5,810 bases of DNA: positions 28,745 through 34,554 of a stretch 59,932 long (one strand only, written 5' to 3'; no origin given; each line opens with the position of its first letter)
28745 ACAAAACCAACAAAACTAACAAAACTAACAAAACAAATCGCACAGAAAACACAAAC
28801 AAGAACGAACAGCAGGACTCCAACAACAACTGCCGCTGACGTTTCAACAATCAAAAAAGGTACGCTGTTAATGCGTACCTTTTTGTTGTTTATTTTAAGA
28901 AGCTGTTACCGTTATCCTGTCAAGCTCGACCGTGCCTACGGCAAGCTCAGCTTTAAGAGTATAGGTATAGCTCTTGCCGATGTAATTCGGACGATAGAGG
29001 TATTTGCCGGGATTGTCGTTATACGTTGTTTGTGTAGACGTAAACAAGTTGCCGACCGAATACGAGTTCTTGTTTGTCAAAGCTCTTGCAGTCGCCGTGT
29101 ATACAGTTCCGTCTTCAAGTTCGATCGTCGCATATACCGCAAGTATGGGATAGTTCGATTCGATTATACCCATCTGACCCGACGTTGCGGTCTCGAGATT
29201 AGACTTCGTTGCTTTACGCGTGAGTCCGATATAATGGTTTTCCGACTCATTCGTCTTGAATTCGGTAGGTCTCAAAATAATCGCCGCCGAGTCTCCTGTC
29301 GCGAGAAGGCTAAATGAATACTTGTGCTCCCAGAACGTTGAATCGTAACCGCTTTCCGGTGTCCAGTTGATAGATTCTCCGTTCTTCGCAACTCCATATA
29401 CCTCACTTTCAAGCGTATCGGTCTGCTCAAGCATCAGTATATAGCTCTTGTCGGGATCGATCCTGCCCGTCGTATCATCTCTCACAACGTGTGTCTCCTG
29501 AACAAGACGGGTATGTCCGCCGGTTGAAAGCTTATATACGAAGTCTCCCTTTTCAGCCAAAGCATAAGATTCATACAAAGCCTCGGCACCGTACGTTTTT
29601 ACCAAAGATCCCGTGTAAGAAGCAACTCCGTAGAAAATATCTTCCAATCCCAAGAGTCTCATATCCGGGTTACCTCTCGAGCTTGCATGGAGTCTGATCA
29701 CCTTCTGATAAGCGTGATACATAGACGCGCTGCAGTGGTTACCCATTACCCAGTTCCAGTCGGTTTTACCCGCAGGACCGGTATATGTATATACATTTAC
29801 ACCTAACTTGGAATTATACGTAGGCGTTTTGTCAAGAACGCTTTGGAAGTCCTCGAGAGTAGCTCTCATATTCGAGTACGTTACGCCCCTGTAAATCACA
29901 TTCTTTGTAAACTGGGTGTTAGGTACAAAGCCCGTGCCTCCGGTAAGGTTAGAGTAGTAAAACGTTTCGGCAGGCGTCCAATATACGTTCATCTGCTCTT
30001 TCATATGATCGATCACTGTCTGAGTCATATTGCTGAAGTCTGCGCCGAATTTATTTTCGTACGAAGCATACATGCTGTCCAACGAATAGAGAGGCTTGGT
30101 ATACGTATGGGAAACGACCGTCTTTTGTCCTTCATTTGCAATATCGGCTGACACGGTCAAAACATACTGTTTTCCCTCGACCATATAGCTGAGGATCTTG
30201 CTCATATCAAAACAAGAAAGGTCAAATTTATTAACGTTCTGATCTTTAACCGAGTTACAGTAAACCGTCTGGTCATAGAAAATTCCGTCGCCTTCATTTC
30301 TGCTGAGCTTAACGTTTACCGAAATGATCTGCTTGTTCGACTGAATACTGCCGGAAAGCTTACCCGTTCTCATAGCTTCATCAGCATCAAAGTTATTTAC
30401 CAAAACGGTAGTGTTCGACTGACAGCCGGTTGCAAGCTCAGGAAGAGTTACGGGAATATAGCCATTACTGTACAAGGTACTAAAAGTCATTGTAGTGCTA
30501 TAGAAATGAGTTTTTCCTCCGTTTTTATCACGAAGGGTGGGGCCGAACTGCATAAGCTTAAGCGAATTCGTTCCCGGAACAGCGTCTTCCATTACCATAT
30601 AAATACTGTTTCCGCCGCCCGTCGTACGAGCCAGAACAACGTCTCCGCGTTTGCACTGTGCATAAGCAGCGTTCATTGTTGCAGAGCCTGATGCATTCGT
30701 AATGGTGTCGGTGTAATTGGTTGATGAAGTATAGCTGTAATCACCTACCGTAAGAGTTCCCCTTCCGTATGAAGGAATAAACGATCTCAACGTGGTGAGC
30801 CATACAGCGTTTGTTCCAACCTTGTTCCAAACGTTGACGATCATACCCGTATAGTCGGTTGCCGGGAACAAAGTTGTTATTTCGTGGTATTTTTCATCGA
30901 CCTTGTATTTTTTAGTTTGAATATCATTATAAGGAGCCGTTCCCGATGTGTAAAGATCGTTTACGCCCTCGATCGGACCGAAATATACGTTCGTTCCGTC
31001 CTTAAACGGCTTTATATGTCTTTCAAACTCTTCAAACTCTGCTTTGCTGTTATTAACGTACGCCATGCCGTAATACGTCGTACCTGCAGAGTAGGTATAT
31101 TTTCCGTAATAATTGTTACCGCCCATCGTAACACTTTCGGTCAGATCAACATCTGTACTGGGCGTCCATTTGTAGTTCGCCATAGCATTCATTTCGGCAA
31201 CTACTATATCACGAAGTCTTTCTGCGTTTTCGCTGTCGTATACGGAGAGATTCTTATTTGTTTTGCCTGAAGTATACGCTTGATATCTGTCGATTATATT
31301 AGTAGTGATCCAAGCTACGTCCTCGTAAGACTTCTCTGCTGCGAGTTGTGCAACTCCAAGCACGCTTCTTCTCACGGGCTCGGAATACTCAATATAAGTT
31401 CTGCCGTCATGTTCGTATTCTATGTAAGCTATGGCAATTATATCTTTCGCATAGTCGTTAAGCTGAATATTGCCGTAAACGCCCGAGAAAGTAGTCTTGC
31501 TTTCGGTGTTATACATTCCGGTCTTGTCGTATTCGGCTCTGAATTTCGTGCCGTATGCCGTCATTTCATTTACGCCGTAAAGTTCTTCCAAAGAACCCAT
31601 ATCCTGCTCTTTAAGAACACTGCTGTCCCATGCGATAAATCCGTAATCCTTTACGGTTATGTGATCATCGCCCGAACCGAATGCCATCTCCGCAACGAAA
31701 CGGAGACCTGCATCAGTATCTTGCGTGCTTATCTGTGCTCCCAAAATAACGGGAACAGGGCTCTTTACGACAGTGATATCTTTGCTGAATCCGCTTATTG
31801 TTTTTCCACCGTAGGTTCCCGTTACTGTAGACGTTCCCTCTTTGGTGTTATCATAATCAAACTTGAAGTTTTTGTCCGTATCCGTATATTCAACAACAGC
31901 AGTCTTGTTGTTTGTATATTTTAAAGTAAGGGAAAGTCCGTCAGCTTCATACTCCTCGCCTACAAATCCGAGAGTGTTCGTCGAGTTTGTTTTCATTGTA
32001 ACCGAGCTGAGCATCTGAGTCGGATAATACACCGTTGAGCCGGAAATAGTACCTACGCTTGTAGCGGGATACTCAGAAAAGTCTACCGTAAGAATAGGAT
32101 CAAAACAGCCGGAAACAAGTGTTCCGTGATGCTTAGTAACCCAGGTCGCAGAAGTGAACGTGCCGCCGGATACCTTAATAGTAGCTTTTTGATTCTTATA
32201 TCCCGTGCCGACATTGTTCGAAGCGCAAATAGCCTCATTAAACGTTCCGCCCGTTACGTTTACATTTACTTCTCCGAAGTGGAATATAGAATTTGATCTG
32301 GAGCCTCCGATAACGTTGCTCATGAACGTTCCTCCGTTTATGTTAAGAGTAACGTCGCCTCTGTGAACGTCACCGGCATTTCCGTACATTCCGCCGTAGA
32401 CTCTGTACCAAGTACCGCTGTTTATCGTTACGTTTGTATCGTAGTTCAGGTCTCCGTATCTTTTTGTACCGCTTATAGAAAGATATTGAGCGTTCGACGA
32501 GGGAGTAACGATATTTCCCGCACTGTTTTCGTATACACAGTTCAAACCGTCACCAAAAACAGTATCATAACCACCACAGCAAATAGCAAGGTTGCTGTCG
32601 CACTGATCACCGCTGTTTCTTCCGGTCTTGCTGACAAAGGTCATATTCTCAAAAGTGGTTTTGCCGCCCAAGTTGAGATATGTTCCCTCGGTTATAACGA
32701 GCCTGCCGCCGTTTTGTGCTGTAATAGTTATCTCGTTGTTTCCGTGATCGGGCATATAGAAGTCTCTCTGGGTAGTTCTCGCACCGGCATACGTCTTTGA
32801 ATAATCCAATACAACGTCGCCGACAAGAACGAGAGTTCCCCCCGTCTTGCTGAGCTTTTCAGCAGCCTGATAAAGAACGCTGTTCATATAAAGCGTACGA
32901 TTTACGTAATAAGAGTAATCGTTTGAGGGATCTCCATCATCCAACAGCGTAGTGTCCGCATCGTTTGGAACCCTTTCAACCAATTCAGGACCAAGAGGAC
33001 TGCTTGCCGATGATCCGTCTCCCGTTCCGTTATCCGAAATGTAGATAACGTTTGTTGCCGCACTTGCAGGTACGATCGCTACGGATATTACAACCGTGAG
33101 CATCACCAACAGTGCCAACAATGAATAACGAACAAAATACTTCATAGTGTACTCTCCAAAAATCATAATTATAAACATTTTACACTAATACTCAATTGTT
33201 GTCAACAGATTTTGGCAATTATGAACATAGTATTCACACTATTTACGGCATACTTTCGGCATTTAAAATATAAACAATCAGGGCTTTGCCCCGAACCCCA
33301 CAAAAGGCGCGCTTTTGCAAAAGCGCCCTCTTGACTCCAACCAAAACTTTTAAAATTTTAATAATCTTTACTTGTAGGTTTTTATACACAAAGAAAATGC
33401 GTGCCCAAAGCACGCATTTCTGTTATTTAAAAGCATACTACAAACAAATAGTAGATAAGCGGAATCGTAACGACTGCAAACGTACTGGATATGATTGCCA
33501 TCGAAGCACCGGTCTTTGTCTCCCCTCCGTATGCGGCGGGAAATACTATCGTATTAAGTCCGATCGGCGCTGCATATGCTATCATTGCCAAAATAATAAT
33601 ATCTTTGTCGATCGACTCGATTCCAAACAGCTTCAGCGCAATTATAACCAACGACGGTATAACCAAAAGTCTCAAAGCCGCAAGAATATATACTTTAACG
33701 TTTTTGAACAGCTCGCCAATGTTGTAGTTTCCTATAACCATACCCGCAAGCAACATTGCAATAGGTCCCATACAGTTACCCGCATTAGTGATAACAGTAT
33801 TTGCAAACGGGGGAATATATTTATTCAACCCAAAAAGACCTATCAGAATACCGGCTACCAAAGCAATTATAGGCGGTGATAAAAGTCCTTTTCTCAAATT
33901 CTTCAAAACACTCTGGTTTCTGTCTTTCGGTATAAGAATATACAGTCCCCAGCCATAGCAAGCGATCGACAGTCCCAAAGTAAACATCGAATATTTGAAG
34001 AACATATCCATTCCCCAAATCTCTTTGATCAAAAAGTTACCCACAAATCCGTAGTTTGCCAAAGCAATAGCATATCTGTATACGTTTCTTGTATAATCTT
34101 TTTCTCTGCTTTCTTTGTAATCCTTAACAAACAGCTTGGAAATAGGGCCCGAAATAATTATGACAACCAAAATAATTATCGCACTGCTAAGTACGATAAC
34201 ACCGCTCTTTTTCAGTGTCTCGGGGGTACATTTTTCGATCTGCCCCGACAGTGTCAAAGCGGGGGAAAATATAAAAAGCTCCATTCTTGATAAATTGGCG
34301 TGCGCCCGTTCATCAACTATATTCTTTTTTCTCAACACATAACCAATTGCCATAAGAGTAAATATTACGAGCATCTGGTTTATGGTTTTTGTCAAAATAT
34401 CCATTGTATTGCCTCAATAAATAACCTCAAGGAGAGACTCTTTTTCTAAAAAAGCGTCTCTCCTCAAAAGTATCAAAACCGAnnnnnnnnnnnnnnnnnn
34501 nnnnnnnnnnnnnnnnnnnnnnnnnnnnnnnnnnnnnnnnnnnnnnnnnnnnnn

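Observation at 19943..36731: Five copies of an unassigned secreted module with conserved Cys, His and EQTD: candidate new papain-fold (NlpC/P60-like) hydrolase family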

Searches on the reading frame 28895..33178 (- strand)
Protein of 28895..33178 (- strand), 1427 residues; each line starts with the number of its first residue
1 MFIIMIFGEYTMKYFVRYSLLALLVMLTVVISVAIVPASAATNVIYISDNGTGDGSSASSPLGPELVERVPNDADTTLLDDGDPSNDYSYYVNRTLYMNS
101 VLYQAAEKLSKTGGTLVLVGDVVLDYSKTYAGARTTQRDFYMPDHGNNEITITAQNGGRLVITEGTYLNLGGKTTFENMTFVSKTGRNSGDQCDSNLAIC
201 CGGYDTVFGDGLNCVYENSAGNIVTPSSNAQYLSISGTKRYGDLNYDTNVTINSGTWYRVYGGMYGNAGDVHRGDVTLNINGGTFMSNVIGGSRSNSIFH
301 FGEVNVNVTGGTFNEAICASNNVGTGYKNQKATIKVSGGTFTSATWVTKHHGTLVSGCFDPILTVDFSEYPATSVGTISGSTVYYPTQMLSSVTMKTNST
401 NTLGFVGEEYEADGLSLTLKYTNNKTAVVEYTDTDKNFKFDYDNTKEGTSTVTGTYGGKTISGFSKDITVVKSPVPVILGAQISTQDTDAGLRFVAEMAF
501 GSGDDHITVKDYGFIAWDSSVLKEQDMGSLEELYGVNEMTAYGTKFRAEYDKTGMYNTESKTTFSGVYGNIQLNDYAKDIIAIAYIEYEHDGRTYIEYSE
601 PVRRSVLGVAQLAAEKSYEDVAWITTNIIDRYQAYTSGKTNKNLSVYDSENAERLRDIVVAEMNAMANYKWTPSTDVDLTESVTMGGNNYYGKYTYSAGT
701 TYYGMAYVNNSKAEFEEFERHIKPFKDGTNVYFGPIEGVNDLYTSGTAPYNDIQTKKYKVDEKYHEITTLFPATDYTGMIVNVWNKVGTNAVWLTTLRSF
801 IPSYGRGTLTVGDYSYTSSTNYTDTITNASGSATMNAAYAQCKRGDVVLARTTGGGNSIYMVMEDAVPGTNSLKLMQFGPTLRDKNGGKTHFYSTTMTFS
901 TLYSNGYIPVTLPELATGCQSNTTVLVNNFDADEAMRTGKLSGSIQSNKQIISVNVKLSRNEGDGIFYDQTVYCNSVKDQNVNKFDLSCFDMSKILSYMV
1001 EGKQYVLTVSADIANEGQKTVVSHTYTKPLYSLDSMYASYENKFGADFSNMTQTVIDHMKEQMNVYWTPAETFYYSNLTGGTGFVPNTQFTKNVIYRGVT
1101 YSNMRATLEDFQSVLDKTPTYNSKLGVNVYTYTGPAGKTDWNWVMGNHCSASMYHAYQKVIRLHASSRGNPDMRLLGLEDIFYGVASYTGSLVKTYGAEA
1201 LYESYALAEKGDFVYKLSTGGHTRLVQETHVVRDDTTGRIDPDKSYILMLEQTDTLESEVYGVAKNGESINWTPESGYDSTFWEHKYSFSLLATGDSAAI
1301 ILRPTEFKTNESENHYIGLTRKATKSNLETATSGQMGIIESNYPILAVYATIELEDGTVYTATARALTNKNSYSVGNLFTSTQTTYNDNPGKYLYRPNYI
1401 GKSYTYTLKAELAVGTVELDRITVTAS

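Call 3: search_protein_families(library=pfam, proteins=[window:28895-33178:-], max_evalue=0.1)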
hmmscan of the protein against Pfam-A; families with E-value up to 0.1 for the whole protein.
window:28895-33178:- (1427 aa): 2 families
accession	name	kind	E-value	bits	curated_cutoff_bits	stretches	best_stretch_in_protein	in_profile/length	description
PF07523.18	Big_3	-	0.0099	16.6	21.2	1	405-461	9-62/68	Bacterial Ig-like domain (group 3)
PF24329.1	FN-plug_TEN1-4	-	0.082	13.6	27.8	0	1241-1286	36-81/86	Teneurin 1-4, FN-plug domain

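Call 4: search_protein_families(library=ncbifam, proteins=[window:28895-33178:-], max_evalue=0.1)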
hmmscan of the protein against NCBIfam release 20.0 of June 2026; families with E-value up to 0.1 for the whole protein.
window:28895-33178:- (1427 aa): 0 families

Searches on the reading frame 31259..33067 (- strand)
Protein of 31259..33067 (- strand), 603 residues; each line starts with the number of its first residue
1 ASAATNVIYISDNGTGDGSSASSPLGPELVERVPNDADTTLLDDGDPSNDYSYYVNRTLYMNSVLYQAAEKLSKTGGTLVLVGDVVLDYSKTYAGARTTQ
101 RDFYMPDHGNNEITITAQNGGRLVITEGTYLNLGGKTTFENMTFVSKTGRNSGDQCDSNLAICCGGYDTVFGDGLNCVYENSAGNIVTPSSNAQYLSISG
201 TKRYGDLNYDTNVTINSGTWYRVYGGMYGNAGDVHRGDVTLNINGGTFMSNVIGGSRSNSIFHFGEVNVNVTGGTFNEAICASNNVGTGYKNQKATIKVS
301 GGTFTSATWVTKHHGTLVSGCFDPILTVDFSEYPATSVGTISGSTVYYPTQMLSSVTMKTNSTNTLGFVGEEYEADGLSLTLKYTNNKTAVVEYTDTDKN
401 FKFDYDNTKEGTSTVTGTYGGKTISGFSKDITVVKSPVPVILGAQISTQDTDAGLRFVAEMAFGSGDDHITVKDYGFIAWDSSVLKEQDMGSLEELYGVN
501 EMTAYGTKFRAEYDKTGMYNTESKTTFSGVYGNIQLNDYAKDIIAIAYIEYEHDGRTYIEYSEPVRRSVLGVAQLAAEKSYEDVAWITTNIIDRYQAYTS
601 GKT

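Call 65: search_solved_structures(query=window:31259-33067:-, max_evalue=1)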
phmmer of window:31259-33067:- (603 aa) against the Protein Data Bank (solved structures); distinct sequences matched with E-value up to 1: 1.
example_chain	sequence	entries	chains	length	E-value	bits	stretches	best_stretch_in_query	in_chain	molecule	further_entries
9i8e_C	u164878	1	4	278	0.8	11.5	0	227-274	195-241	Encapsulin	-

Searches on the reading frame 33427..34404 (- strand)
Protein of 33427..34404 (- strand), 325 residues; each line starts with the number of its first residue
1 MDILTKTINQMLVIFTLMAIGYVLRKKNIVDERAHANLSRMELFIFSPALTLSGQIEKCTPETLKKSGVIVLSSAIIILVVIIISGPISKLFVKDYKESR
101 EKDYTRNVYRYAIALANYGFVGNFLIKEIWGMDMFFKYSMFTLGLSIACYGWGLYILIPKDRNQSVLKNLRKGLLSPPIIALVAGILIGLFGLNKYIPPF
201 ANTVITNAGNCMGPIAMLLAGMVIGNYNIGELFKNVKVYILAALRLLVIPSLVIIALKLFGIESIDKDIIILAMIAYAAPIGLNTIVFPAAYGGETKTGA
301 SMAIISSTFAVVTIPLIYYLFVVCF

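Call 16: search_protein_families(library=pfam, proteins=[window:33427-34404:-], max_evalue=0.001)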
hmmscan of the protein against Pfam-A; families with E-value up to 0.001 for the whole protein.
window:33427-34404:- (325 aa): 2 families
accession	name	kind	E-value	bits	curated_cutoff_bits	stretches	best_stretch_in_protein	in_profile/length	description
PF03547.23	Mem_trans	-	5.5e-21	75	25.7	1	8-318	3-343/343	Membrane transport protein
PF01758.21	SBF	-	9e-05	22.7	24.3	1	222-322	13-115/191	Sodium Bile acid symporter family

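Call 84: search_protein_families(library=ncbifam, proteins=[window:33427-34404:-], max_evalue=0.01)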
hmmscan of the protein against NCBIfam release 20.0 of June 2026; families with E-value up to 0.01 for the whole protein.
window:33427-34404:- (325 aa): 1 family
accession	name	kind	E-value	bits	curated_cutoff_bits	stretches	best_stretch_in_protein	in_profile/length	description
TIGR00946.1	2a69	subfamily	4.8e-15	55.5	246.05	1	4-321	3-334/336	auxin efflux carrier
